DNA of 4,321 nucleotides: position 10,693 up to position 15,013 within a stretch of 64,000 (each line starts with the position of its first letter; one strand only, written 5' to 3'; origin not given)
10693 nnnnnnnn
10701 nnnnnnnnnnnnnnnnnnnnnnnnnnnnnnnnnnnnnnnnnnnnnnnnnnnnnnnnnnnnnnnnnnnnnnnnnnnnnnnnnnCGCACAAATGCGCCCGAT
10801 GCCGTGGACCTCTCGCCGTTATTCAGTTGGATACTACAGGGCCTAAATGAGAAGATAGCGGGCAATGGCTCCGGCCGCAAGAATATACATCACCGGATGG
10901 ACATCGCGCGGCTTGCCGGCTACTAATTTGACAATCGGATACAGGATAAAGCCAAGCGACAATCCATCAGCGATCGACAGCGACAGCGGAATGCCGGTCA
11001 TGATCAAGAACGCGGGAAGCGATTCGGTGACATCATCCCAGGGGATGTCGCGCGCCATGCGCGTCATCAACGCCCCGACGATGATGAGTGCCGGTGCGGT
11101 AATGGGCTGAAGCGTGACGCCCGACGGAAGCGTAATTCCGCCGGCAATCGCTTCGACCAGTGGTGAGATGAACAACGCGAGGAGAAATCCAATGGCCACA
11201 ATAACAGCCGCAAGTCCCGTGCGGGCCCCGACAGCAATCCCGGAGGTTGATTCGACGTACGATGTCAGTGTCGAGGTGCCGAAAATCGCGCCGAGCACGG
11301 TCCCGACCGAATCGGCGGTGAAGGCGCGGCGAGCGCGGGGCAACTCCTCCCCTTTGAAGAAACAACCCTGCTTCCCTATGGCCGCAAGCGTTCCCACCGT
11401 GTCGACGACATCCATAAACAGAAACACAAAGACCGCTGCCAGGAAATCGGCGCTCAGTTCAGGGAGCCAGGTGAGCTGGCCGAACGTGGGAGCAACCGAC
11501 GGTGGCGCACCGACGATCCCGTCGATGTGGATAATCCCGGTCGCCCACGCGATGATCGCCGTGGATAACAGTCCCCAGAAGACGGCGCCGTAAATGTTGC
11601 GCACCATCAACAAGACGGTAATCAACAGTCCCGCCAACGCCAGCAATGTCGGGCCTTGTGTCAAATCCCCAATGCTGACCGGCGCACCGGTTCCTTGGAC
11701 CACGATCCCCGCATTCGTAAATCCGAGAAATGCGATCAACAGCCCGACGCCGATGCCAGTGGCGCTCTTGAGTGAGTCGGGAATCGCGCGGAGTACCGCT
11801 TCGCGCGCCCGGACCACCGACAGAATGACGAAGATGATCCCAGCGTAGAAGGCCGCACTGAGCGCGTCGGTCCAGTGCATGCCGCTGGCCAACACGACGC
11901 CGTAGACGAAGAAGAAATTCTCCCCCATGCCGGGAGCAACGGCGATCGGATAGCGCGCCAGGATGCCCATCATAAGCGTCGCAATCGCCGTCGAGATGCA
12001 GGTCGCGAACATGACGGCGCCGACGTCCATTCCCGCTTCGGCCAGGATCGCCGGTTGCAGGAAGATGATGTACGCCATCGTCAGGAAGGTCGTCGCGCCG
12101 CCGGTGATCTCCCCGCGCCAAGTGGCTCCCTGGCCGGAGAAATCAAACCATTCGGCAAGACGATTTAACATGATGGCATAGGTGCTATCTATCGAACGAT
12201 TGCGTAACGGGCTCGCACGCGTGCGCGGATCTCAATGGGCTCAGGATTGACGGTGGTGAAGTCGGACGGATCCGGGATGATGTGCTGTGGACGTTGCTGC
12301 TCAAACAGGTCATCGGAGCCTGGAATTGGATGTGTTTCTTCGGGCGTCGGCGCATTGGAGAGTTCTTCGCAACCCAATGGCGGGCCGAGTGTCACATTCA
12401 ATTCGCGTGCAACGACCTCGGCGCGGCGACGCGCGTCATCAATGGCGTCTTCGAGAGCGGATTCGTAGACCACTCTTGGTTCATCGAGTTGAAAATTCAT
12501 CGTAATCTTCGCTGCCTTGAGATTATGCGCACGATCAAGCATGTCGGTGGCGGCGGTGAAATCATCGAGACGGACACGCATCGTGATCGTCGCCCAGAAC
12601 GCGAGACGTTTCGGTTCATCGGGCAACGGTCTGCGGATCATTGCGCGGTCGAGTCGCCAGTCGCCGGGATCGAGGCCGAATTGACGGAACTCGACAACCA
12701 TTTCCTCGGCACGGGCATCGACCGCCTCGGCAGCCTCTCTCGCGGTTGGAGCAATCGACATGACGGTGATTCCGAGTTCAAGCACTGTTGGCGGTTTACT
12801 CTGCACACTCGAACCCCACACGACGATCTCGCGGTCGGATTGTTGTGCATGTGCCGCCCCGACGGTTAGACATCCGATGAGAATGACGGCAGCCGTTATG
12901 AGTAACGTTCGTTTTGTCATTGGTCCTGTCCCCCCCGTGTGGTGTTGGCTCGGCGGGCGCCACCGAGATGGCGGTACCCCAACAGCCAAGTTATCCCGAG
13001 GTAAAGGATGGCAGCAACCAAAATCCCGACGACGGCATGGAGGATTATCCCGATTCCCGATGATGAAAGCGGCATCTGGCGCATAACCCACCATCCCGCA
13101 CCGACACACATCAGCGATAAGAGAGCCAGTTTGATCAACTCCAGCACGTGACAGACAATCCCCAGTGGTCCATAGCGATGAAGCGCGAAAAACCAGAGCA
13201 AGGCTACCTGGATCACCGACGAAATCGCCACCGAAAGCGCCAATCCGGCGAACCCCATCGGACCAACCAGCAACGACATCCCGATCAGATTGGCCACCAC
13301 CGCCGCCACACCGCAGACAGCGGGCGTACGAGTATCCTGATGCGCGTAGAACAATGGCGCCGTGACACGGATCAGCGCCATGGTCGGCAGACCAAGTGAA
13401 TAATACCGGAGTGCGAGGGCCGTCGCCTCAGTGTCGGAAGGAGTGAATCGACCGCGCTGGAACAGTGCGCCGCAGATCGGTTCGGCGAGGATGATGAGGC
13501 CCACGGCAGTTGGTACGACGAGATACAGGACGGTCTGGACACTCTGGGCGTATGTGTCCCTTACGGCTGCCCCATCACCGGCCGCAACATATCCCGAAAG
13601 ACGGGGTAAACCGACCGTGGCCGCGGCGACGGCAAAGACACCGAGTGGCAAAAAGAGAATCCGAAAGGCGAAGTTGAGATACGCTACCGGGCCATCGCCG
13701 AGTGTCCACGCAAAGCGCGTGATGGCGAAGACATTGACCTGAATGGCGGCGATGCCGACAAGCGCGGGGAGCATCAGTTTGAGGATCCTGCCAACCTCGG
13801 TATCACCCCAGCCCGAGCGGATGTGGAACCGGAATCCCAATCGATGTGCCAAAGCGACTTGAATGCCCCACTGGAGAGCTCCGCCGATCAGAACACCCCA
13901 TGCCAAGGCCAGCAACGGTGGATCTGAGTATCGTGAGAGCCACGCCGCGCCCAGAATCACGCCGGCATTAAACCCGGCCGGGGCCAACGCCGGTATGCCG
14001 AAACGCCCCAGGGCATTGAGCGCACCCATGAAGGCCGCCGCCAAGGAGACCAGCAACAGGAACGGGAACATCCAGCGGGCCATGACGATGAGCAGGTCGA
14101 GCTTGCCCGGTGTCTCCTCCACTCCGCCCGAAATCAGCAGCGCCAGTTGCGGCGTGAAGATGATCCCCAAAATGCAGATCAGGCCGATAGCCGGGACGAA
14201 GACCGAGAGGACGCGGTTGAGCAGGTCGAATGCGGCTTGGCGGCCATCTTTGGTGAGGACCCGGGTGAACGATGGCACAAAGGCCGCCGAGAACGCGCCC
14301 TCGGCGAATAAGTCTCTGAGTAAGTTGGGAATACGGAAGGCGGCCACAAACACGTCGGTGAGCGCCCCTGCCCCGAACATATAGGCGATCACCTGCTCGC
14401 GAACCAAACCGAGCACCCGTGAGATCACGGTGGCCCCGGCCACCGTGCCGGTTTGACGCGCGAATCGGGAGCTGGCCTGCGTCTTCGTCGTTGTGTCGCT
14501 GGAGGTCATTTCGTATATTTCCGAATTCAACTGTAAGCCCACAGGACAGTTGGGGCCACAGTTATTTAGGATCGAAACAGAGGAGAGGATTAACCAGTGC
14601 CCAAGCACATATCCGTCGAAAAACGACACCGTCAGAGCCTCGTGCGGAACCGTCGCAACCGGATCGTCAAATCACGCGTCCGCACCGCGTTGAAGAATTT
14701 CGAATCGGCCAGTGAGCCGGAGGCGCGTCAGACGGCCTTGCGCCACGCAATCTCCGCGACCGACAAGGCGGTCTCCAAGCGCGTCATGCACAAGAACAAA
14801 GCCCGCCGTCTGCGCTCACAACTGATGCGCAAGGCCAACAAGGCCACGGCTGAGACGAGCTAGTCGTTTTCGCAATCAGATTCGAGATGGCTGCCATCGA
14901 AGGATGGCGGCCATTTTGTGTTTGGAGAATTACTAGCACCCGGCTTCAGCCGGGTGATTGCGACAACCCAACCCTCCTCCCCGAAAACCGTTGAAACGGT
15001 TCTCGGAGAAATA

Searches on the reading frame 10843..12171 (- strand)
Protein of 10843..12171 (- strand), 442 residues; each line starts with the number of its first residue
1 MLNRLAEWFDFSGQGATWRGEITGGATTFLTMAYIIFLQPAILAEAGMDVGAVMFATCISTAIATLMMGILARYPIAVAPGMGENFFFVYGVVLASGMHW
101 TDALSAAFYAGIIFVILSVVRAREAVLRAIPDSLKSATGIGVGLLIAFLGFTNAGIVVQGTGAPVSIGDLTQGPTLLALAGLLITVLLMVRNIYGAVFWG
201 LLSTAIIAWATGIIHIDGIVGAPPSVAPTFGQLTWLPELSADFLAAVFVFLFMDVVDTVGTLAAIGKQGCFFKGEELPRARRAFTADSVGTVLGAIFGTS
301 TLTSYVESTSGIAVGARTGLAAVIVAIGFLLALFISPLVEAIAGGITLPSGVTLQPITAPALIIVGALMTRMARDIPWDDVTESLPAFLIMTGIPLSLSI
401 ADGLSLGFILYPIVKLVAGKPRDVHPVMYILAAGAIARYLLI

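Call 3: search_protein_families(library=pfam, proteins=[window:10843-12171:-], max_evalue=0.01)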
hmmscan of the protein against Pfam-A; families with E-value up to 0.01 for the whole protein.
window:10843-12171:- (442 aa): 1 family
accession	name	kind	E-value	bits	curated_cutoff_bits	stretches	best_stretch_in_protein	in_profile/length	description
PF00860.26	Xan_ur_permease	-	4.1e-38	131.6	27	1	21-401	3-384/389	Permease family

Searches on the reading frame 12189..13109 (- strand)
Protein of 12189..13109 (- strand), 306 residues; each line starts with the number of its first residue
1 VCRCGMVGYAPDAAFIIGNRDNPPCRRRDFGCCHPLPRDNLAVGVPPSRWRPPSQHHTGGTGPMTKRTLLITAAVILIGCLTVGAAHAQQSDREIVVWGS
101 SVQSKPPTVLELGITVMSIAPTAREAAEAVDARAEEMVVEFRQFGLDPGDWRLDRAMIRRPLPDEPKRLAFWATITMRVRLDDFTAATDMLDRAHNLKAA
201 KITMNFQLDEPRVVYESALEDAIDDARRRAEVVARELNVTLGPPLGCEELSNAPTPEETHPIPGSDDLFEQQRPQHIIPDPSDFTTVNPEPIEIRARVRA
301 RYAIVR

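Call 3: search_protein_families(library=pfam, proteins=[window:12189-13109:-], max_evalue=0.01)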
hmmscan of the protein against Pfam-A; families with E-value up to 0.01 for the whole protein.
window:12189-13109:- (306 aa): 1 family
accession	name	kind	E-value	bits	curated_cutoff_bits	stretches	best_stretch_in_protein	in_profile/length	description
PF04402.19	SIMPL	-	1.3e-22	81.5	25.2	1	95-302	1-205/205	Protein of unknown function (DUF541)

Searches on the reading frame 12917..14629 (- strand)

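Call 3: search_protein_families(library=pfam, proteins=[window:12917-14629:-], max_evalue=0.01)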
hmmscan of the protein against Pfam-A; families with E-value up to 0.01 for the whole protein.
window:12917-14629:- (570 aa): 2 families
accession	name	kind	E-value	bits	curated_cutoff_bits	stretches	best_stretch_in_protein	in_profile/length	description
PF03023.19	MurJ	-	1.6e-107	360.4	27.4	1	81-514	1-431/451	Lipid II flippase MurJ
PF13440.11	Polysacc_synt_3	-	1e-05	25.4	23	1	241-390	141-284/293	Polysaccharide biosynthesis protein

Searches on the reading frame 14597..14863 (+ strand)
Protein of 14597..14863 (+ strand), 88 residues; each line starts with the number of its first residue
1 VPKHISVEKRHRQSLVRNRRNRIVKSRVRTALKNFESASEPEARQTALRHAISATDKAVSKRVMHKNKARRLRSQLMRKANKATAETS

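Call 8: search_protein_families(library=pfam, proteins=[window:14597-14863:+], max_evalue=0.001)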
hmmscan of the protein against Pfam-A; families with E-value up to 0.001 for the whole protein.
window:14597-14863:+ (88 aa): 1 family
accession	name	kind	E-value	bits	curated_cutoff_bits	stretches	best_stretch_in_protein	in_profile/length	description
PF01649.23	Ribosomal_S20p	-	1.1e-19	71.2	29.5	1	3-81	2-83/83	Ribosomal protein S20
